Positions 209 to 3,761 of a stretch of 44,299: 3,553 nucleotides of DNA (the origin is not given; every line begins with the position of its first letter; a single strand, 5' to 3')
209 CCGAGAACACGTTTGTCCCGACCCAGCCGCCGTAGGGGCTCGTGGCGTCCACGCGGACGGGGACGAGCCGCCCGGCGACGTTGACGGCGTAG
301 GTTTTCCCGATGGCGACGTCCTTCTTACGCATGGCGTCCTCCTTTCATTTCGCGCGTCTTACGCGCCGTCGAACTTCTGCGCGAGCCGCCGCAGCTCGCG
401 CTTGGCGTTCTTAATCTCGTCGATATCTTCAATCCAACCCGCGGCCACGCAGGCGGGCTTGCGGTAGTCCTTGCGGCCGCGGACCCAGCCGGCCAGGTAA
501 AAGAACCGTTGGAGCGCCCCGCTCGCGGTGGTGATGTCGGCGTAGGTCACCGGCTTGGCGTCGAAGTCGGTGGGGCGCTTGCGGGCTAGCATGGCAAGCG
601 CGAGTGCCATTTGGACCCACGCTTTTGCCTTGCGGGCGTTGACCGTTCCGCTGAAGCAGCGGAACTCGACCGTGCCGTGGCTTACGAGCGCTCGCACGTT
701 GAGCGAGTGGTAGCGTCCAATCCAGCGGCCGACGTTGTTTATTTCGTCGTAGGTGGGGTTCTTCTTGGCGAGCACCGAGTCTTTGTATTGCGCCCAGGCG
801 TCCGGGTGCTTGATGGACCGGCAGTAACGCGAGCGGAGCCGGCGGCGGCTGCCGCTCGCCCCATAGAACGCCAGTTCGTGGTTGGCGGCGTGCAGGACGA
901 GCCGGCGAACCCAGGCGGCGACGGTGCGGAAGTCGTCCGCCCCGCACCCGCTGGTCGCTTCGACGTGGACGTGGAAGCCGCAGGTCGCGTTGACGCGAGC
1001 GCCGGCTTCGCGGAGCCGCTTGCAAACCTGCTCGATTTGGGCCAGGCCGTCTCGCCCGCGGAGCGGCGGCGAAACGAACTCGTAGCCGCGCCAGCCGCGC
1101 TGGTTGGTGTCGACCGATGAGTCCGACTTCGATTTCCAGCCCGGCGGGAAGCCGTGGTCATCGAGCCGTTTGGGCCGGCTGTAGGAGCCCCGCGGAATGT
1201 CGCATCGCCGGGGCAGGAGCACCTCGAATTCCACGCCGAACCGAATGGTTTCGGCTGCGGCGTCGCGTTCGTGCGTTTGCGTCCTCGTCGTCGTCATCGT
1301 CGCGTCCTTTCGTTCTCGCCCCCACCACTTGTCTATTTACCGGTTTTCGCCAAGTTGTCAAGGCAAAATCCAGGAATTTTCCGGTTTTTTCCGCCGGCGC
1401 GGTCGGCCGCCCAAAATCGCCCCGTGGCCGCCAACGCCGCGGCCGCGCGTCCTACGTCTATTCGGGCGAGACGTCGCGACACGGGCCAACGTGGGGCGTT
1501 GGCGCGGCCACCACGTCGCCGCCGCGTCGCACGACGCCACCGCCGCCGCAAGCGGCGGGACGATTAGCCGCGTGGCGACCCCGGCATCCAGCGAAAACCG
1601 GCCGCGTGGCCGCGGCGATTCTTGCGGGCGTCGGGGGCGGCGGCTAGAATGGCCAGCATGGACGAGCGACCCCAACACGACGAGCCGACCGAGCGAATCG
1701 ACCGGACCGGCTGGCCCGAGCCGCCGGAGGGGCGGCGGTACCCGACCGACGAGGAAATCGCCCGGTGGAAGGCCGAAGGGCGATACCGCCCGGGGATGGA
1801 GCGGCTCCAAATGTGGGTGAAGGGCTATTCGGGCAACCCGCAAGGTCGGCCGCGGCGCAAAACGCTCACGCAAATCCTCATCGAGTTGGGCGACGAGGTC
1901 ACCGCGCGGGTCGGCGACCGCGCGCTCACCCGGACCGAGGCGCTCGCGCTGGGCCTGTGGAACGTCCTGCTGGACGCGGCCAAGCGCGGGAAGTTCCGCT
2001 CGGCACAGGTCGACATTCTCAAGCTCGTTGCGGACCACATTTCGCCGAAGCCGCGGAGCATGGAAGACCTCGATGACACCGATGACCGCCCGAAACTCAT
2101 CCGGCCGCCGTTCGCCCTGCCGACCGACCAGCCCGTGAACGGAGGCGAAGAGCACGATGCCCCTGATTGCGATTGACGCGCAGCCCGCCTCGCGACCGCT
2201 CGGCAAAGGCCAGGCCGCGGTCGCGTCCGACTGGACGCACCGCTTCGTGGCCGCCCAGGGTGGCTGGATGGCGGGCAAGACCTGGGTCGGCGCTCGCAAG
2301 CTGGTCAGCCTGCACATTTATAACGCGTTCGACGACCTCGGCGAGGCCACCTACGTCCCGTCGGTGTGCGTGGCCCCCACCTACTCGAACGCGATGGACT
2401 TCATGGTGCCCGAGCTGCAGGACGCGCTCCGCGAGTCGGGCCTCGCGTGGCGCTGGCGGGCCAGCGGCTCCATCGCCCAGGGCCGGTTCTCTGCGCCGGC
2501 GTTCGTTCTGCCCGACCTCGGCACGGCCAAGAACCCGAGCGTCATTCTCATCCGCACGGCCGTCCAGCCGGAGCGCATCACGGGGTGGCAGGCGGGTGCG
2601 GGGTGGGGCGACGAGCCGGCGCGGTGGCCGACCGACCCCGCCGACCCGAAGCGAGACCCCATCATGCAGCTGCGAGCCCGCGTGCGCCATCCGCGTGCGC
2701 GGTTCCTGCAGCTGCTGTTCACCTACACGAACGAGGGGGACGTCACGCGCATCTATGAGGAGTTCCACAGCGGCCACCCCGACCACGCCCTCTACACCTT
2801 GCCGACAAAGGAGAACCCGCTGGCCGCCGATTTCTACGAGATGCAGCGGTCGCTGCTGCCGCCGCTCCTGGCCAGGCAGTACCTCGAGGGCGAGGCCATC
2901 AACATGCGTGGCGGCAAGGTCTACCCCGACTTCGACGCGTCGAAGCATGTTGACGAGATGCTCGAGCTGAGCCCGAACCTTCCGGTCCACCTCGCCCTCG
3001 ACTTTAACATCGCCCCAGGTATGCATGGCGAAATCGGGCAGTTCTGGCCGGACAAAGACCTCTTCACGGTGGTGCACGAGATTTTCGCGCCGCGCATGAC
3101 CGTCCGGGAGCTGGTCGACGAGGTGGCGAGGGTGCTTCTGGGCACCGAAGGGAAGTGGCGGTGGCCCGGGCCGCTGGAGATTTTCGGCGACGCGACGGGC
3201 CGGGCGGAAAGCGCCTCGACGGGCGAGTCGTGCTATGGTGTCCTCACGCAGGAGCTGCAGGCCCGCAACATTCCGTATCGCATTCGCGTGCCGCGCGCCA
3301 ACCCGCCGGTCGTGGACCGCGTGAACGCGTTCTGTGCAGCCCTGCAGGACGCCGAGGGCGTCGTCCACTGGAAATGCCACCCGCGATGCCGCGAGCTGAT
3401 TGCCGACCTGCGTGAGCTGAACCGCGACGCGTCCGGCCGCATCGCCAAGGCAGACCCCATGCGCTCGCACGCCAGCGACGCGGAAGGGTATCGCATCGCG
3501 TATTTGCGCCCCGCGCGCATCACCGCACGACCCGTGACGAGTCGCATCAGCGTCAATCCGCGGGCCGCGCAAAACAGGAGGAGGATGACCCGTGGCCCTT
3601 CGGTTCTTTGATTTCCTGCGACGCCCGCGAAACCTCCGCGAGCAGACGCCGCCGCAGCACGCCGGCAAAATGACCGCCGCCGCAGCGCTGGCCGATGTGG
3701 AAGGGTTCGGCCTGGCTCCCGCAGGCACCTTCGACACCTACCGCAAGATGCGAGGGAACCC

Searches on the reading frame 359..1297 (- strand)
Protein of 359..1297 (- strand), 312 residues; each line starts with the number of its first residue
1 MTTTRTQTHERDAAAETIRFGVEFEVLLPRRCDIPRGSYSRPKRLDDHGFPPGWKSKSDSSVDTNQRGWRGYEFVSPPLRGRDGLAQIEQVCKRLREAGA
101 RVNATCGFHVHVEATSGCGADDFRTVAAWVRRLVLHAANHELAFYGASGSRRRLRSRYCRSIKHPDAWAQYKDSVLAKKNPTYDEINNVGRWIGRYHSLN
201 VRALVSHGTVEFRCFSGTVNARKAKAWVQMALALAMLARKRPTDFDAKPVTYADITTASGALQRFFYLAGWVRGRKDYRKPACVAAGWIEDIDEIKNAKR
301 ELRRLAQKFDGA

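Call 16: search_protein_families(library=pfam, proteins=[window:359-1297:-], max_evalue=0.01)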
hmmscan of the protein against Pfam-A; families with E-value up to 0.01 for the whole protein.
window:359-1297:- (312 aa): 1 family
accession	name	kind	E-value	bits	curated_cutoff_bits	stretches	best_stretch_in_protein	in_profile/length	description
PF12224.13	Amidoligase_2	-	8.6e-29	101.6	22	1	19-234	4-244/245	Putative amidoligase enzyme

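Call 17: search_protein_families(library=phrogs, proteins=[window:359-1297:-], max_evalue=0.001)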
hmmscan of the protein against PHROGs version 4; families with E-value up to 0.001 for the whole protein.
window:359-1297:- (312 aa): 3 families
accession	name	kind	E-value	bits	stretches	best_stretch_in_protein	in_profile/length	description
phrog_2443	-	other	5.5e-30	105.6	1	54-240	199-364/801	amidoligase enzyme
phrog_7469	-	other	5.7e-11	43.4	1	54-240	38-211/357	amidoligase enzyme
phrog_7631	-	other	4.5e-07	30.1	1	53-230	46-208/394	amidoligase enzyme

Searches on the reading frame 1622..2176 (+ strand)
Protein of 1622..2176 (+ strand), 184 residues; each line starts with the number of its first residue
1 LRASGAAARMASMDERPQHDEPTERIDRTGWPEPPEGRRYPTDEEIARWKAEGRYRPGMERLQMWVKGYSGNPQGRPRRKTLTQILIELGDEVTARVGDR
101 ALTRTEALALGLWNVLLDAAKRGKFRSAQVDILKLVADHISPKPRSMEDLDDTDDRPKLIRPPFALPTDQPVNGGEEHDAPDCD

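Call 46: search_protein_families(library=pfam, proteins=[window:1622-2176:+], max_evalue=0.01)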
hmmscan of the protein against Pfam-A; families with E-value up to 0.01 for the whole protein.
window:1622-2176:+ (184 aa): 1 family
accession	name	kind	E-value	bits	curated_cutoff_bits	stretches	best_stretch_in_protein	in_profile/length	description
PF18932.5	DUF5681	-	1.7e-08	35.4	27.5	1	65-135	5-71/77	Family of unknown function (DUF5681)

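Call 109: search_protein_families(library=ncbifam, proteins=[window:1622-2176:+], max_evalue=0.01)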
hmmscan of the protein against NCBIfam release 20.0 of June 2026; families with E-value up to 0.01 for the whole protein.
window:1622-2176:+ (184 aa): 0 families

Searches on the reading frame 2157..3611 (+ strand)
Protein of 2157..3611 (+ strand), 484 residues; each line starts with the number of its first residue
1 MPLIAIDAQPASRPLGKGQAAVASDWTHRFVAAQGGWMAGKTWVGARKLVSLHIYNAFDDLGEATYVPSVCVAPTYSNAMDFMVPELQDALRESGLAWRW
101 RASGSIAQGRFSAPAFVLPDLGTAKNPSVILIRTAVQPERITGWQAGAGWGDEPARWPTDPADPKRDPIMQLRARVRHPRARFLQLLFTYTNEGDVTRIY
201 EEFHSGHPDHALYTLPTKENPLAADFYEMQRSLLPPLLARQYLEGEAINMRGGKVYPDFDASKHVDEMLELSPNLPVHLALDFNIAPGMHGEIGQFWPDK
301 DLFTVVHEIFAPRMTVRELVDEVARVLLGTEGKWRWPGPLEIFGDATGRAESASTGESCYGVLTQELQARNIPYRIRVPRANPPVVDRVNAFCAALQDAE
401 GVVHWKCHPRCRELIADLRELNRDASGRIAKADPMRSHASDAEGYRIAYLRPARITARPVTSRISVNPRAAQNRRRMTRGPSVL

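Call 46: search_protein_families(library=pfam, proteins=[window:2157-3611:+], max_evalue=0.01)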
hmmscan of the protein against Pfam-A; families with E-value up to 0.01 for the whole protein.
window:2157-3611:+ (484 aa): 2 families
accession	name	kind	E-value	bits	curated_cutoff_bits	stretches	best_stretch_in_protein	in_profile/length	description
PF03237.21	Terminase_6N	-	4.5e-05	23.6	22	1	36-160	5-111/215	Terminase large subunit, T4likevirus-type, N-terminal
PF17289.8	Terminase_6C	-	0.0042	17.5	22.6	1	350-437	60-138/155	Terminase RNaseH-like domain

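Call 60: search_dna_similar(query=window:2157-3611:+, collection=phages, mode=protein, max_rows=25)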
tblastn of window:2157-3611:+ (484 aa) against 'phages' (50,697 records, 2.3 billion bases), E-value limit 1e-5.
Records with a match: 678; places in all: 680; records where one place covers at least 80% of the query: 281.
Best place of each record, by identity: <60% 678.
By first word of the organism name: Salmonella 363; Escherichia 122; Vibrio 67; Pseudomonas 21; Klebsiella 15; Serratia 13; Rhizobium 10; Kagunavirus 8; Pseudoalteromonas 6; Cyanophage 5; and 26 more.
By host as written in the record: Escherichia coli 67; Salmonella enterica 53; Salmonella enterica subsp. enterica serovar Enteritidis 51; Salmonella enterica subsp. enterica serovar Typhimurium 49; - 43; Salmonella sp. 37; Vibrio breoganii 22; Salmonella enterica subsp. enterica serovar Enteritidis PT1 20; and 177 more.
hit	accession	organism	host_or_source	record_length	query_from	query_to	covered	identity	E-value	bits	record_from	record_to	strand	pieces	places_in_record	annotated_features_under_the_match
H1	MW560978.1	Oceanospirillum phage vB_OliS_GJ44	-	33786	9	474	96%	25.9%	1e-17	92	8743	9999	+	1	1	putative large terminase | terminase small subunit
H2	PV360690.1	Salmonella phage PK1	Salmonella enterica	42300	19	462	92%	26.9%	1e-18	96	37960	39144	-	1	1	terminase large subunit protein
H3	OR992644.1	Escherichia phage EP-B-K_E2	Escherichia coli (EPEC)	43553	19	462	92%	26.9%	1e-18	96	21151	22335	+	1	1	record has no annotation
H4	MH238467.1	Pasteurella phage Pm86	Pasteurella multocida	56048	27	469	92%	26.7%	2e-17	92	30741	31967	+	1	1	terminase large subunit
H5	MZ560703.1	Salmonella phage vB_SalS_TU03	Salmonella sp.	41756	19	462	92%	26.5%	1e-18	96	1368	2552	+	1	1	terminase large subunit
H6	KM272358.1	Salmonella phage LSPA1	Salmonella paratyphi A CMCC50973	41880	19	462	92%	26.5%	1e-18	96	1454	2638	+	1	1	terminase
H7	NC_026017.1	Salmonella phage LSPA1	Salmonella paratyphi A CMCC50973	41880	19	462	92%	26.5%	1e-18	96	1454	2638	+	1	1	terminase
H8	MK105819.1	Synechococcus phage S-H1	Synechococcus sp. WH 7803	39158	15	447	89%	27.0%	1e-19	99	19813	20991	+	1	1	terminase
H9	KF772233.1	Edwardsiella phage eiAU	Edwardsiella ictaluri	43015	19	483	96%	24.9%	5e-20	100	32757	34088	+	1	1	terminase large subunit | structural protein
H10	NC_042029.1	Edwardsiella phage eiAU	Edwardsiella ictaluri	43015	19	483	96%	24.9%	5e-20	100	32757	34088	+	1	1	terminase large subunit | portal protein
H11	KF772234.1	Edwardsiella phage eiAU-183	Edwardsiella ictaluri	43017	19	483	96%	24.9%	5e-20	100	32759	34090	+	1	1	terminase large subunit | structural protein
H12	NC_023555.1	Edwardsiella phage eiAU-183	Edwardsiella ictaluri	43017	19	483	96%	24.9%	5e-20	100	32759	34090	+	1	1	terminase large subunit | portal protein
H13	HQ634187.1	Cyanophage KBS-S-2A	Synechococcus sp. WH7803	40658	18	447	89%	26.7%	2e-18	95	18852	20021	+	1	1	phage terminase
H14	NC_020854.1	Cyanophage KBS-S-2A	Synechococcus sp. WH7803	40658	18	447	89%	26.7%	2e-18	95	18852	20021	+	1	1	phage terminase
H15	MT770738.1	Rhizobium phage B1VFA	Rhizobium leguminosarum VF39SM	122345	8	454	92%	25.5%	4e-15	84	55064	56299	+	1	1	putative terminase large subunit | HTH - DNA binding domain-containing protein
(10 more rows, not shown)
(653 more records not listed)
